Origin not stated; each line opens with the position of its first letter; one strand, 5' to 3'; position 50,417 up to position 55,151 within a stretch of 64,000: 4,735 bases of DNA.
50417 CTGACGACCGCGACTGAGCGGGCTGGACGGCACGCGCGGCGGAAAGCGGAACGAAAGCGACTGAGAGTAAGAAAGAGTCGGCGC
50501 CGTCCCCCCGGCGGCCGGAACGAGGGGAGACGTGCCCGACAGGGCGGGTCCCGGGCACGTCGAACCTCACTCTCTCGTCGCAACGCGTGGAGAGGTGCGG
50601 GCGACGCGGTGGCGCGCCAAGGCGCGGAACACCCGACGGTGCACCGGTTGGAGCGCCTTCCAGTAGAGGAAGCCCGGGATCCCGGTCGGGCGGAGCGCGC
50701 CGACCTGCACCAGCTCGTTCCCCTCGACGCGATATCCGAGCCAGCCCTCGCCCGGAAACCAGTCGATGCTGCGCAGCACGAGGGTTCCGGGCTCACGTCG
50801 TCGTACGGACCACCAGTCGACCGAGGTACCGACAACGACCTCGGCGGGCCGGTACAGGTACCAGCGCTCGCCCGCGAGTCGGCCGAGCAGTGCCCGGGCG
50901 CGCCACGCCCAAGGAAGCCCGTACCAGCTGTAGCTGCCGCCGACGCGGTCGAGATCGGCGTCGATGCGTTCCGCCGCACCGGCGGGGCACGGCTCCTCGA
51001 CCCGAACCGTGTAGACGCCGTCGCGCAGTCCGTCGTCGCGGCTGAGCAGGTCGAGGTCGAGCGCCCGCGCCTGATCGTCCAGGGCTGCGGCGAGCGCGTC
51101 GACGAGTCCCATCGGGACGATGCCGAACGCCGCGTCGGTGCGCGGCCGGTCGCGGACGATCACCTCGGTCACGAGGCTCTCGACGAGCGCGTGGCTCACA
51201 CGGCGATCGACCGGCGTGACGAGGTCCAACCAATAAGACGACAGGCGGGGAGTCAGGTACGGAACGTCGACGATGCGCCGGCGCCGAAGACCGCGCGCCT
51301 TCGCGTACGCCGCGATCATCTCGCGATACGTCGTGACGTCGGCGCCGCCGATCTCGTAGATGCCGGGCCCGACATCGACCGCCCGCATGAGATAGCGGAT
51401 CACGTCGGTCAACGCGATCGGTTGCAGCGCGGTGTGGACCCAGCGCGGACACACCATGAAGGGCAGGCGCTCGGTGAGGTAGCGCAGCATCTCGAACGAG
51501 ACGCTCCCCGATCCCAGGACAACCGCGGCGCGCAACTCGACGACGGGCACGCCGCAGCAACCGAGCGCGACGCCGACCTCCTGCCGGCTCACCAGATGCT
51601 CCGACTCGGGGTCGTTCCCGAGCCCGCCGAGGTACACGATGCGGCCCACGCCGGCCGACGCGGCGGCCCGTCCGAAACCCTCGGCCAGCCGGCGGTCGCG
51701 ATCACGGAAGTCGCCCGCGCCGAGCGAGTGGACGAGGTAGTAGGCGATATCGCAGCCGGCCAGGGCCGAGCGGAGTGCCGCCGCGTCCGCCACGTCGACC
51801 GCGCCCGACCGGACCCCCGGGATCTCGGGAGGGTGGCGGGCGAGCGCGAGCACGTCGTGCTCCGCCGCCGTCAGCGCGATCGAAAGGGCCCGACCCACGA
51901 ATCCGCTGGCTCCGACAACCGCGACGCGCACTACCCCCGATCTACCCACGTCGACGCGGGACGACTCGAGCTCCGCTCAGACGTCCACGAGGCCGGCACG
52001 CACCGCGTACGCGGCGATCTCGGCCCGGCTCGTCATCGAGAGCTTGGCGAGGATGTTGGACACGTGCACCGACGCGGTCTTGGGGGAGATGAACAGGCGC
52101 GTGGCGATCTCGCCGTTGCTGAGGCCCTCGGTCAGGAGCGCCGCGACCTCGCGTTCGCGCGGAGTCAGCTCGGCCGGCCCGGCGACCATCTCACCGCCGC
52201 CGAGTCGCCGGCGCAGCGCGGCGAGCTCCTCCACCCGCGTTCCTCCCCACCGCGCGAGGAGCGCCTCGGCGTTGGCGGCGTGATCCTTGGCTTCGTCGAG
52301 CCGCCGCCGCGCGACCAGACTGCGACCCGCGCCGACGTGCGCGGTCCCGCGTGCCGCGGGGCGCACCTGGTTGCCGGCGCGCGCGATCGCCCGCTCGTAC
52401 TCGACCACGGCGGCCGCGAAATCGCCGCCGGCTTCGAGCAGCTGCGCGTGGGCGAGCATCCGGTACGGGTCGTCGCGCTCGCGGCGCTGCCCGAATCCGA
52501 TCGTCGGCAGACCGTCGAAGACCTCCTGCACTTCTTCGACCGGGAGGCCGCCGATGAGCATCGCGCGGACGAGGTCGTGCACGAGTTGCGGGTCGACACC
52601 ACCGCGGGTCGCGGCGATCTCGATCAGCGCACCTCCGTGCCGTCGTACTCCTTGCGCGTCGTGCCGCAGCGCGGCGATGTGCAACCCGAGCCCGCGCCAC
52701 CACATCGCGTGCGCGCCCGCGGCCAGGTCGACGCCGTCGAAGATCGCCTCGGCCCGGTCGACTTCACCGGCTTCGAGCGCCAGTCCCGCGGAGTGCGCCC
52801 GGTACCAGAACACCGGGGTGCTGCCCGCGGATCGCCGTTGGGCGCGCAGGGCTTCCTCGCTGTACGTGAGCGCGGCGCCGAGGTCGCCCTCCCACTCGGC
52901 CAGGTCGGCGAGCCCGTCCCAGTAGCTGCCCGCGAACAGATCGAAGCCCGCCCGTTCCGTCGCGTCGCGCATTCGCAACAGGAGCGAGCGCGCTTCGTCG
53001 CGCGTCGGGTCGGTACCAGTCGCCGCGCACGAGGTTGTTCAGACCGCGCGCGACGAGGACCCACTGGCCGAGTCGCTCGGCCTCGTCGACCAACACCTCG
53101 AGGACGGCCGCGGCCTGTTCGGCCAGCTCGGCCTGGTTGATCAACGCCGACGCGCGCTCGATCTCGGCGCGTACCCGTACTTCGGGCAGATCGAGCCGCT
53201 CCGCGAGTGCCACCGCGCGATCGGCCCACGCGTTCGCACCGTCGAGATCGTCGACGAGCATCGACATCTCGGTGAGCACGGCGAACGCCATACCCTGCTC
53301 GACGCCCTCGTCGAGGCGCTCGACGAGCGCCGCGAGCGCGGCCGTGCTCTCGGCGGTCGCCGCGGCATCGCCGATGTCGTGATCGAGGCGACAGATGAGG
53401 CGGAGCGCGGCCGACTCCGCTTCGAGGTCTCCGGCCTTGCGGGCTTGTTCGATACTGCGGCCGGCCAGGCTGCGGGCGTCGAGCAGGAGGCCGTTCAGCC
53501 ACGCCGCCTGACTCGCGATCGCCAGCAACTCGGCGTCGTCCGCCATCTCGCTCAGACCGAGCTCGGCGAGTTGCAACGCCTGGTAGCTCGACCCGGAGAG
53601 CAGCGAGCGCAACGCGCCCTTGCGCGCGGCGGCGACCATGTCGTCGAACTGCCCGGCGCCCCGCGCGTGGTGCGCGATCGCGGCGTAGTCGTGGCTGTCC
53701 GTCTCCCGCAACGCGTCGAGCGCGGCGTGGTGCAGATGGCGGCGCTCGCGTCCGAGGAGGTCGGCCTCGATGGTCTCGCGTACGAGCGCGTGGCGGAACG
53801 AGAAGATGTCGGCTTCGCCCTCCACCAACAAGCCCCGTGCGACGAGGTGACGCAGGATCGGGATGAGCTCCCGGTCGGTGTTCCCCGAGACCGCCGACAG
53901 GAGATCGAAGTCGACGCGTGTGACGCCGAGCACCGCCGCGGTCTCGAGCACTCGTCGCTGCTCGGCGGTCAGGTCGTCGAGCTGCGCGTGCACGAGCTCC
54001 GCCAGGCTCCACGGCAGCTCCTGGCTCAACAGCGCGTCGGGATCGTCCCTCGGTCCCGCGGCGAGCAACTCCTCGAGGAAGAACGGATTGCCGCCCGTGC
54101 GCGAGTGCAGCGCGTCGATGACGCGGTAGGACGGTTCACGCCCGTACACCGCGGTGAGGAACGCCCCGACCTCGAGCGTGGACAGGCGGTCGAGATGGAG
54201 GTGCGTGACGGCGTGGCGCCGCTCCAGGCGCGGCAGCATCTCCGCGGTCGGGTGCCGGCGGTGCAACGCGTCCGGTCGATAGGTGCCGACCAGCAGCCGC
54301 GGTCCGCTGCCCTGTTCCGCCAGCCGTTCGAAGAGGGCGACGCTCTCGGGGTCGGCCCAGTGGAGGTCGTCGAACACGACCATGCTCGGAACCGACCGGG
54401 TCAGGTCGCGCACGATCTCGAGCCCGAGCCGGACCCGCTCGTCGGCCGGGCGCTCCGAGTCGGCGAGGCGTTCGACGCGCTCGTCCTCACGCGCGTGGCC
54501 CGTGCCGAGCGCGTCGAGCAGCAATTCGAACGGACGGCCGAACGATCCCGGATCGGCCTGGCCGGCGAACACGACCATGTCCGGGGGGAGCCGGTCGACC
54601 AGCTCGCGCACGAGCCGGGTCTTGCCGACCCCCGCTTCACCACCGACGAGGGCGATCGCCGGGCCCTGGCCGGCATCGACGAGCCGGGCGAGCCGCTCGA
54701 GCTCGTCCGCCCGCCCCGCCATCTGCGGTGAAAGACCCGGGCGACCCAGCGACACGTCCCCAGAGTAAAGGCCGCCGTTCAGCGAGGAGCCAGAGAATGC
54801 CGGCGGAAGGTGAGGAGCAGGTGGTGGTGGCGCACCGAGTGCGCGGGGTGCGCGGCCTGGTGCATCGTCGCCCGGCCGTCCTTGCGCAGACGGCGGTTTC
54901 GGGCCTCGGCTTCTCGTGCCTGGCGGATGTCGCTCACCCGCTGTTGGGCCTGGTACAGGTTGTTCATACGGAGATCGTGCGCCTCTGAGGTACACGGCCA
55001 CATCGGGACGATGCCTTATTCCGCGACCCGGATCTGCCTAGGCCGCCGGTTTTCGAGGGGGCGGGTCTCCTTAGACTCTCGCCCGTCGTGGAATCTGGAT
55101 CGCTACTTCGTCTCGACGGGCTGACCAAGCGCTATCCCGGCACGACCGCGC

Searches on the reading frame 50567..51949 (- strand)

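Call 50: search_protein_families(library=pfam, proteins=[window:50567-51949:-], max_evalue=0.0001)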
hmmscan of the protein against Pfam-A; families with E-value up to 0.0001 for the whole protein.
window:50567-51949:- (460 aa): 4 families
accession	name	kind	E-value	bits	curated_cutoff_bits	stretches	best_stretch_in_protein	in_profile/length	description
PF13460.12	NAD_binding_10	-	4.9e-11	43.3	27.2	1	13-116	1-105/184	NAD(P)H-binding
PF11066.14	DUF2867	-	1e-10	42.5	27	1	324-443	19-141/142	Protein of unknown function (DUF2867)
PF05368.20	NmrA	-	5.6e-06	26.6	27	1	8-108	4-106/298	NmrA-like family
PF01370.27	Epimerase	-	1.2e-05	25.3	20.9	1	9-74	1-73/240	NAD dependent epimerase/dehydratase family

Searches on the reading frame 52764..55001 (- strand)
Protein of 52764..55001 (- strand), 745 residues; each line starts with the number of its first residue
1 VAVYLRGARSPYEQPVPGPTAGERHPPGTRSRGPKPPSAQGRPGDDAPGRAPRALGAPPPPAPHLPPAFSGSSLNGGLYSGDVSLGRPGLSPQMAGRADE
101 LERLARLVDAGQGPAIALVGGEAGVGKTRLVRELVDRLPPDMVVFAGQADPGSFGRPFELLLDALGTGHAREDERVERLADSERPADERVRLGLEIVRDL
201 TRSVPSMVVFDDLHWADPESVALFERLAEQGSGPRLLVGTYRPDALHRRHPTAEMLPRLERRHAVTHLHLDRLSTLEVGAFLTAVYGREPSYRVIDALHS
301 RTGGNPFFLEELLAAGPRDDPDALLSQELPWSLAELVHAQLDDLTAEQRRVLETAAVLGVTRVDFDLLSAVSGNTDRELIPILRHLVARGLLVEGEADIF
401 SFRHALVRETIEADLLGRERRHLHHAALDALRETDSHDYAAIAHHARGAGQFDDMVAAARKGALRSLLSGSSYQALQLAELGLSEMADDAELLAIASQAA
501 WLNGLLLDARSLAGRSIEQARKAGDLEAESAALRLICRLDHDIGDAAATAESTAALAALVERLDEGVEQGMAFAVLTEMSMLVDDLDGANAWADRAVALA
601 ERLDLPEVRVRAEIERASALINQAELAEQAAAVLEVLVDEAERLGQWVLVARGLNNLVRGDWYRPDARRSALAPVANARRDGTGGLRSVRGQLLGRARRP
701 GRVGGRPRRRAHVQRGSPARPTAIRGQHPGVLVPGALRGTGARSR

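Call 50: search_protein_families(library=pfam, proteins=[window:52764-55001:-], max_evalue=0.0001)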
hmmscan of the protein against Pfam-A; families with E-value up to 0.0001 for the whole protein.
window:52764-55001:- (745 aa): 2 families
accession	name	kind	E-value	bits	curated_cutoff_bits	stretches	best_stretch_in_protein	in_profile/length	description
PF13191.12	AAA_16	-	7.8e-19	69.2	32.6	1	95-237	3-165/167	AAA ATPase domain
PF13401.12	AAA_22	-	2.7e-10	41.1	27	1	113-241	4-124/130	AAA domain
